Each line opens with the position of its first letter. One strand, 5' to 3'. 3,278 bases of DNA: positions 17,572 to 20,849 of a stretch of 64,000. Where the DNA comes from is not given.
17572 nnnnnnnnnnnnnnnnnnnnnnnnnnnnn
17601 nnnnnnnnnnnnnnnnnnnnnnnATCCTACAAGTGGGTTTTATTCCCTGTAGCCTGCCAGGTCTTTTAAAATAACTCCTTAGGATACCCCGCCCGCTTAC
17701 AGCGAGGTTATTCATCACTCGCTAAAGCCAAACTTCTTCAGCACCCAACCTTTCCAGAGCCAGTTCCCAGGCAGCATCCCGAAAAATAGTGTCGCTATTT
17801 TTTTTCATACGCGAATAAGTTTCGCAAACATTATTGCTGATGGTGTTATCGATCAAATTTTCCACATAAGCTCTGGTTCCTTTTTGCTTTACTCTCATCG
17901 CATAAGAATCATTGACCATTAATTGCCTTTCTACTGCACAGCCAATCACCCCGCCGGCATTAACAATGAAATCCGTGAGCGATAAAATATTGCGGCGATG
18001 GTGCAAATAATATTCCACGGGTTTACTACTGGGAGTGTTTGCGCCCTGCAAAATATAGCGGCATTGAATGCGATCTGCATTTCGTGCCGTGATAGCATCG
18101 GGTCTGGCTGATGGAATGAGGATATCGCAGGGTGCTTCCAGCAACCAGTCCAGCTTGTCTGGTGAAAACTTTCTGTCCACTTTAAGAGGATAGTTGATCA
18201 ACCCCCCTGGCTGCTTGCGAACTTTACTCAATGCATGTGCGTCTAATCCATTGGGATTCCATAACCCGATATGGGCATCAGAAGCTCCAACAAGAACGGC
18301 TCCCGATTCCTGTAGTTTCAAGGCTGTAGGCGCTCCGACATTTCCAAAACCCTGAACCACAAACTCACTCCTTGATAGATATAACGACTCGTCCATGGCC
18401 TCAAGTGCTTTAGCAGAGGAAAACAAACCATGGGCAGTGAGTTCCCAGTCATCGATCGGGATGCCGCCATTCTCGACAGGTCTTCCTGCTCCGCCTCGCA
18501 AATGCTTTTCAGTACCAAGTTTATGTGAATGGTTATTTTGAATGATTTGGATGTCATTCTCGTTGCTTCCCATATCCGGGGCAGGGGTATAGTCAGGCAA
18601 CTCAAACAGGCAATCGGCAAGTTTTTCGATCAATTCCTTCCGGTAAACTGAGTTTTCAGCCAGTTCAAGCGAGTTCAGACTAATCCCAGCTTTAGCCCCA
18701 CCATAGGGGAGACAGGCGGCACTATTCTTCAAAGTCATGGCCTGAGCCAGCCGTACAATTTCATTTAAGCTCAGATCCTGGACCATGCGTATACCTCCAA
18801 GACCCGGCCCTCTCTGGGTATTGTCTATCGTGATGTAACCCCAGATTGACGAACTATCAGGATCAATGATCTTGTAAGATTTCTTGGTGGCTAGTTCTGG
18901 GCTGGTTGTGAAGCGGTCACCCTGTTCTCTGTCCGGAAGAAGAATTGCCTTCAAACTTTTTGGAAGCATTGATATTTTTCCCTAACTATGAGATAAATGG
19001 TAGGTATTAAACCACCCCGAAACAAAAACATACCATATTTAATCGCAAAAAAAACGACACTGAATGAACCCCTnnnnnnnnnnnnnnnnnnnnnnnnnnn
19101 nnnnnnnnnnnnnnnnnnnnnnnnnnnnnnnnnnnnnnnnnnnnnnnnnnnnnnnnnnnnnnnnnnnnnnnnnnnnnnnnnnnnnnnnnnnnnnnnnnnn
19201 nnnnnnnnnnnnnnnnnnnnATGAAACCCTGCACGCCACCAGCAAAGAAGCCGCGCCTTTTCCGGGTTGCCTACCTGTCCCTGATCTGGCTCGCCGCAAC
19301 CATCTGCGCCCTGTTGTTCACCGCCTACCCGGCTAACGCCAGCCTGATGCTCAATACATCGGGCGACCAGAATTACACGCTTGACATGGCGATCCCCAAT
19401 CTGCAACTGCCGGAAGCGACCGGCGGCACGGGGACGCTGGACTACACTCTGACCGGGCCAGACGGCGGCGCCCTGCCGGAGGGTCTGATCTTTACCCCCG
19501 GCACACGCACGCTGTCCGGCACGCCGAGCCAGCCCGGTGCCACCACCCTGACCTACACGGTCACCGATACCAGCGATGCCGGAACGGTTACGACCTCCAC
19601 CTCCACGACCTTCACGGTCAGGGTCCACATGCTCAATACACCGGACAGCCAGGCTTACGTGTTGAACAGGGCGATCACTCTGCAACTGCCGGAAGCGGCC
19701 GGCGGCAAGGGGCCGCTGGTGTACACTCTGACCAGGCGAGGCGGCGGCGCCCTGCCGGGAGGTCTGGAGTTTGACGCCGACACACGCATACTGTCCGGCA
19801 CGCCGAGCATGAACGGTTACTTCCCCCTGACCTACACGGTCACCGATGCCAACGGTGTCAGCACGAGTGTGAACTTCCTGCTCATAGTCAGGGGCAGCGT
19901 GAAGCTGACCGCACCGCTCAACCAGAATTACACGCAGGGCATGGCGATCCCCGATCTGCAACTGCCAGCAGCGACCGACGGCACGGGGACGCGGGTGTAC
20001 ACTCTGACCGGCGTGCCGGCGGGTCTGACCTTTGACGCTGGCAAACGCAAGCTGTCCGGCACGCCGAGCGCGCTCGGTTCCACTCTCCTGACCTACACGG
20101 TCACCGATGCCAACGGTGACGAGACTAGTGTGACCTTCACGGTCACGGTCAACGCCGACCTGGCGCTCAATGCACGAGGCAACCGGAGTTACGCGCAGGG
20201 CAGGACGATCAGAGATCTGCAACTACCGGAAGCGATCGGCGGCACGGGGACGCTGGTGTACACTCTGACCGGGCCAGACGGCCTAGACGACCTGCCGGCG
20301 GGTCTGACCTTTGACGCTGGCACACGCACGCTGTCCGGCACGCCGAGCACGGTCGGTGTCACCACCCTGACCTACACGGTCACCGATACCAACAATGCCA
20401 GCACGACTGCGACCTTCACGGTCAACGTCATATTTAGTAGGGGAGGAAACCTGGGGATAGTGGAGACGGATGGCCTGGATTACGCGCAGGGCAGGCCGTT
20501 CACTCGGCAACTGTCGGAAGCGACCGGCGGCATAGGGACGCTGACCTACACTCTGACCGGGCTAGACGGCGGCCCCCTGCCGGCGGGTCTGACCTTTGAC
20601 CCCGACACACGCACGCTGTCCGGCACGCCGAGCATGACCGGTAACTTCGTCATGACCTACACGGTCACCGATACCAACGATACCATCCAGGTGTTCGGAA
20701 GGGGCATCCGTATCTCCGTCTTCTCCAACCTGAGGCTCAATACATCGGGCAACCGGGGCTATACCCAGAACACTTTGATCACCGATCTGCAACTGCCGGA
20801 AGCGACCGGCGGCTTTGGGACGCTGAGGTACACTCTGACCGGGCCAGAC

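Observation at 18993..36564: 17.2-kb GC-rich single-gene island bracketed by diverged direct copies of the nadC 5' region with a perfect 22-bp core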

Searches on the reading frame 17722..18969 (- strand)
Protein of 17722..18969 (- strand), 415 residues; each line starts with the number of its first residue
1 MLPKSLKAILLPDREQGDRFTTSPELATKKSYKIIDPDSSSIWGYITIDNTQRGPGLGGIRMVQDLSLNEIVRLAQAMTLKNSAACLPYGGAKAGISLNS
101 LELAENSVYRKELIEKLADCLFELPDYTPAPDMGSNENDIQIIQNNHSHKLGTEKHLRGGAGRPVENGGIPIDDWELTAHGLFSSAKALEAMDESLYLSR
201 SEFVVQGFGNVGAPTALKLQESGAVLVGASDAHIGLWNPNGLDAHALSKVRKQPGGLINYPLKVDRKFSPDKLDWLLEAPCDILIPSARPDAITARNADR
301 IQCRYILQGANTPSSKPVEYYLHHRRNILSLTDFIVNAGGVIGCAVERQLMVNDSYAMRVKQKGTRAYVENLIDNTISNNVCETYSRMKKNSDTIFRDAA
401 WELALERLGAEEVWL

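Call 13: search_protein_families(library=pfam, proteins=[window:17722-18966:-])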
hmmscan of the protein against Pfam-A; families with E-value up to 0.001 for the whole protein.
window:17722-18966:- (414 aa): 2 families
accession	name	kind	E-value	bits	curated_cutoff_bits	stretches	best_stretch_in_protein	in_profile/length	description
PF00208.27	ELFV_dehydrog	-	5.1e-37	128.3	23.4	1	167-407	1-233/241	Glutamate/Leucine/Phenylalanine/Valine dehydrogenase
PF02812.23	ELFV_dehydrog_N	-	1.2e-19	70.8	25.3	1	39-146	19-127/129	Glu/Leu/Phe/Val dehydrogenase, dimerisation domain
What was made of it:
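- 17722..18969 (-): gdh (Glu/Leu/Phe/Val dehydrogenase), the left flank gene, intact. Pfam PF00208 and PF02812 (call 13).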

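Call 15: find_encoding_contigs(protein=window:17722-18969:-, flank=10000, max_places=10)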
Protein window:17722-18969:- (415 aa): 1 contig read that carries it; 1 place shown.
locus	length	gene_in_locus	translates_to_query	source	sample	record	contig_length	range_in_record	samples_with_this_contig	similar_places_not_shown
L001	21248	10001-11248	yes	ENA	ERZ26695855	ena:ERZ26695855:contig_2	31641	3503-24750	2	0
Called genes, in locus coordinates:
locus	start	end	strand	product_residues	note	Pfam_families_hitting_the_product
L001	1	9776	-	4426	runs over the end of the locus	?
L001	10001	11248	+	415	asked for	PF02812:ELFV_dehydrog_N, PF00208:ELFV_dehydrog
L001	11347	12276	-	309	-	PF01379:Porphobil_deam, PF03900:Porphobil_deamC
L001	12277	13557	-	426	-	PF05201:GlutR_N, PF01488:Shikimate_DH, PF00745:GlutR_dimer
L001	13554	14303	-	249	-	PF01578:Cytochrom_C_asm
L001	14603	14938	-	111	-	PF03477:ATP-cone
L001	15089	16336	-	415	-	PF00464:SHMT, PF01212:Beta_elim_lyase (weak)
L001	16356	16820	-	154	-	PF02502:LacAB_rpiB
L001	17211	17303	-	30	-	-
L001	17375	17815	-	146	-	PF08238:Sel1 (weak)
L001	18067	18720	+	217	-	PF02517:Rce1-like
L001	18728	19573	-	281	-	PF00902:TatC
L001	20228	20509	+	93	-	PF04368:DUF507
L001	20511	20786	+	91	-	PF04368:DUF507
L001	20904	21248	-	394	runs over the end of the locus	PF01969:Ni_insertion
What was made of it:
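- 17722..18969 (-): The exact protein is also on the sister-strain contig L001 (call 15).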

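Call 40: find_related_loci(query=window:17722-18966:-, collection=genome_contigs, flank=10000)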
Query window:17722-18966:- (414 aa) in genome_contigs; peptide patterns used: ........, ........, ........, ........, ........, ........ (x = any residue, [..] = any of these).
59 stretches matched a pattern; 4 encode a relative of the query (tblastn E <= 1e-3); 4 distinct loci.
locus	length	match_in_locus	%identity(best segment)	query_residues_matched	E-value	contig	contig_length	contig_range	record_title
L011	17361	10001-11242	80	1-414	0e+0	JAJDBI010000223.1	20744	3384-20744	MAG: Nitrospinaceae bacterium isolate OFTM91 OFTM91_222, whole genome shotgun sequence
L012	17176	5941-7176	80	1-414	0e+0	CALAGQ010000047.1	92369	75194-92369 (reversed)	MAG TPA_asm: uncultured Nitrospina sp. isolate ERR2206756_bin.76_CONCOCT_v1.1_MAG genome assembly, contig: ERZ887841.31,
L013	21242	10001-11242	76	1-414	0e+0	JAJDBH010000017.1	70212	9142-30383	MAG: Nitrospinaceae bacterium isolate OFTM387 OFTM387_16, whole genome shotgun sequence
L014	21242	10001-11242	71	1-414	0e+0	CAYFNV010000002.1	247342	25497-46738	MAG TPA_asm: uncultured Nitrospina sp. isolate ERP019367_co1_61 genome assembly, contig: NODE_59_length_247342_cov_27.26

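Call 85: list_cluster_members(proteins=[window:17722-18966:-, P0001, P0004, P0121, P0124])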
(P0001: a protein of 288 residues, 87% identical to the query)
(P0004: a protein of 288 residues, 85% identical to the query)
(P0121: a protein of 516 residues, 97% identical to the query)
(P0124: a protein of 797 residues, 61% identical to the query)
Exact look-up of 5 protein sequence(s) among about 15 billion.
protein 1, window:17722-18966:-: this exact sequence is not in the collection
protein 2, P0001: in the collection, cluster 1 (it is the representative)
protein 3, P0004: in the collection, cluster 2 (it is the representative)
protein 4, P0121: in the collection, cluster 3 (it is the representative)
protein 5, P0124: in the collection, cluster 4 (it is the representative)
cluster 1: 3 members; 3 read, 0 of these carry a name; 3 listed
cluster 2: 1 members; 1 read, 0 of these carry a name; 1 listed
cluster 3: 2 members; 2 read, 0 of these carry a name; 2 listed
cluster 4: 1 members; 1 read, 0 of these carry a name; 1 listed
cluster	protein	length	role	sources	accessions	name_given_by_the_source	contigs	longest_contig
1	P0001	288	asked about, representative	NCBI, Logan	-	-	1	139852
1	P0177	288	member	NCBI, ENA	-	-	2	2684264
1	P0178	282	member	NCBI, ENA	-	-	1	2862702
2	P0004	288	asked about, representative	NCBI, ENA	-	-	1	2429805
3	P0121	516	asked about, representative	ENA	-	-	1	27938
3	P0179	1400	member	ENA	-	-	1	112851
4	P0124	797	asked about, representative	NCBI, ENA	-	-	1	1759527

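Call 86: find_encoding_contigs(protein=P0177, flank=10000, max_places=3)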
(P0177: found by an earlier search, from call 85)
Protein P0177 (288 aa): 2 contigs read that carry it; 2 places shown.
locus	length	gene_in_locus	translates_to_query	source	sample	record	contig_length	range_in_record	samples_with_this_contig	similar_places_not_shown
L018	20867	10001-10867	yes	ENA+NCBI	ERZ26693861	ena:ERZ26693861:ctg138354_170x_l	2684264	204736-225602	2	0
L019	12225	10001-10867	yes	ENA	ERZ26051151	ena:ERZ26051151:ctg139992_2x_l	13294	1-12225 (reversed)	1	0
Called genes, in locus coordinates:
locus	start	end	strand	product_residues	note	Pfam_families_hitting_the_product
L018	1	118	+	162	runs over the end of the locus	PF22811:Zn_ribbon_NrdR, PF03477:ATP-cone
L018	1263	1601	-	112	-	PF13744:HTH_37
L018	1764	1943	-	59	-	-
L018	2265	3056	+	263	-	PF01578:Cytochrom_C_asm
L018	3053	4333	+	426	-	PF05201:GlutR_N, PF01488:Shikimate_DH, PF13241:NAD_binding_7 (faint), PF00745:GlutR_dimer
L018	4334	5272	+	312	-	PF01379:Porphobil_deam, PF03900:Porphobil_deamC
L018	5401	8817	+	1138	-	PF05345:He_PIG, PF22352:K319L-like_PKD, PF18911:PKD_4 (weak), PF22352:K319L-like_PKD, PF18911:PKD_4 (weak), PF22352:K319L-like_PKD, PF05345:He_PIG, PF03797:Autotransporter (weak), +1 more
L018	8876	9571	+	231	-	-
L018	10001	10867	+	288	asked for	PF02749:QRPTase_N, PF01729:QRPTase_C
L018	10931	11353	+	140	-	-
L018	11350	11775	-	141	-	PF07603:Lcl_C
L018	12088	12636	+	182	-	-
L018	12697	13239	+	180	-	PF13516:LRR_6 (faint), PF00560:LRR_1 (faint), PF12799:LRR_4 (faint)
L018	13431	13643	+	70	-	PF00403:HMA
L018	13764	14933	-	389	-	PF00089:Trypsin, PF13365:Trypsin_2, PF13180:PDZ_2, PF17820:PDZ_6 (weak)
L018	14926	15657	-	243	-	PF01209:Ubie_methyltran, PF13489:Methyltransf_23, PF08241:Methyltransf_11, PF08242:Methyltransf_12, PF13649:Methyltransf_25, PF13847:Methyltransf_31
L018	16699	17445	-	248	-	PF02567:PhzC-PhzF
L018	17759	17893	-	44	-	-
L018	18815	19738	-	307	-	PF02779:Transket_pyr, PF02780:Transketolase_C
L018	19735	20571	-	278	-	PF13292:DXP_synthase_N (weak), PF00456:Transketolase_N, PF00676:E1_dh (weak), PF09364:XFP_N (weak)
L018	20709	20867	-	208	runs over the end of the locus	PF00072:Response_reg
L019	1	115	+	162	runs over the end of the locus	PF22811:Zn_ribbon_NrdR, PF03477:ATP-cone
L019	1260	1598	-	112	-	PF13744:HTH_37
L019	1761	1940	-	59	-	-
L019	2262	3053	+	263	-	PF01578:Cytochrom_C_asm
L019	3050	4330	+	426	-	PF05201:GlutR_N, PF01488:Shikimate_DH, PF13241:NAD_binding_7 (faint), PF00745:GlutR_dimer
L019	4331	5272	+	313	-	PF01379:Porphobil_deam, PF03900:Porphobil_deamC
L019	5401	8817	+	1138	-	PF05345:He_PIG, PF22352:K319L-like_PKD, PF18911:PKD_4 (weak), PF22352:K319L-like_PKD, PF18911:PKD_4 (weak), PF22352:K319L-like_PKD, PF05345:He_PIG, PF03797:Autotransporter (weak), +1 more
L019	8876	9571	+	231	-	-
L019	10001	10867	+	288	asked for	PF02749:QRPTase_N, PF01729:QRPTase_C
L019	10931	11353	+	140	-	-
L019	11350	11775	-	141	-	PF07603:Lcl_C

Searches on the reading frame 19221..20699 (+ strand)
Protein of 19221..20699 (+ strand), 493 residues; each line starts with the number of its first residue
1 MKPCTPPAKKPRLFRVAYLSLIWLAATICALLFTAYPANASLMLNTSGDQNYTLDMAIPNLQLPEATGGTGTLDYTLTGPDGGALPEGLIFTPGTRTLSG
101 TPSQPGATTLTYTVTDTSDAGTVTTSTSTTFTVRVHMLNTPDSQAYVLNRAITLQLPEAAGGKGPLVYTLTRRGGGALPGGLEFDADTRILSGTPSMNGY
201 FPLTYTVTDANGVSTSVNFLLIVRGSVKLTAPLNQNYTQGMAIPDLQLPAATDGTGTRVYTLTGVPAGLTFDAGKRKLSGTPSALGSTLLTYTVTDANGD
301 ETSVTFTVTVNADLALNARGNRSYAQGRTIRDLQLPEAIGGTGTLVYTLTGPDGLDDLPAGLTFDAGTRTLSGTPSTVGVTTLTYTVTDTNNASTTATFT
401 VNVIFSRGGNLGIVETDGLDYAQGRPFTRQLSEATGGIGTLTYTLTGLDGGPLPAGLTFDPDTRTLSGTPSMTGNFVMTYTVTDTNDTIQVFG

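Call 13: search_protein_families(library=pfam, proteins=[window:19221-20699:+])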
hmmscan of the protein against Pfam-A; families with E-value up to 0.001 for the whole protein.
window:19221-20699:+ (493 aa): 5 families
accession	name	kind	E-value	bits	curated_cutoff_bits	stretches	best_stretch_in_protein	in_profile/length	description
PF05345.18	He_PIG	-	4.5e-50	168.5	24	5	342-403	34-95/96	Putative Ig domain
PF17963.7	Big_9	-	2.1e-09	38.5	23.6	0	360-402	45-89/89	Bacterial Ig domain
PF16403.11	Bact_surface_Ig-like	-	1.3e-07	32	27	0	376-403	44-71/71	Bacterial surface protein, Ig-like domain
PF02494.22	HYR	-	1.7e-06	28.7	21.7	0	372-403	50-81/81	HYR domain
PF17892.7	Cadherin_5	-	5.9e-05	23.3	26.5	0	366-403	60-97/98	Cadherin-like domain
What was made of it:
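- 19221..36339 (+): Giant autotransporter-like adhesin gene of about 5,706 codons if continuous. It has a signal peptide (19221-19340), about 59 He_PIG repeats of 86-95 aa, and a helix plus beta-barrel (34957-36336) ending in ...GNIRF. He_PIG, PF05345, E = 4.5e-50 (call 13).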
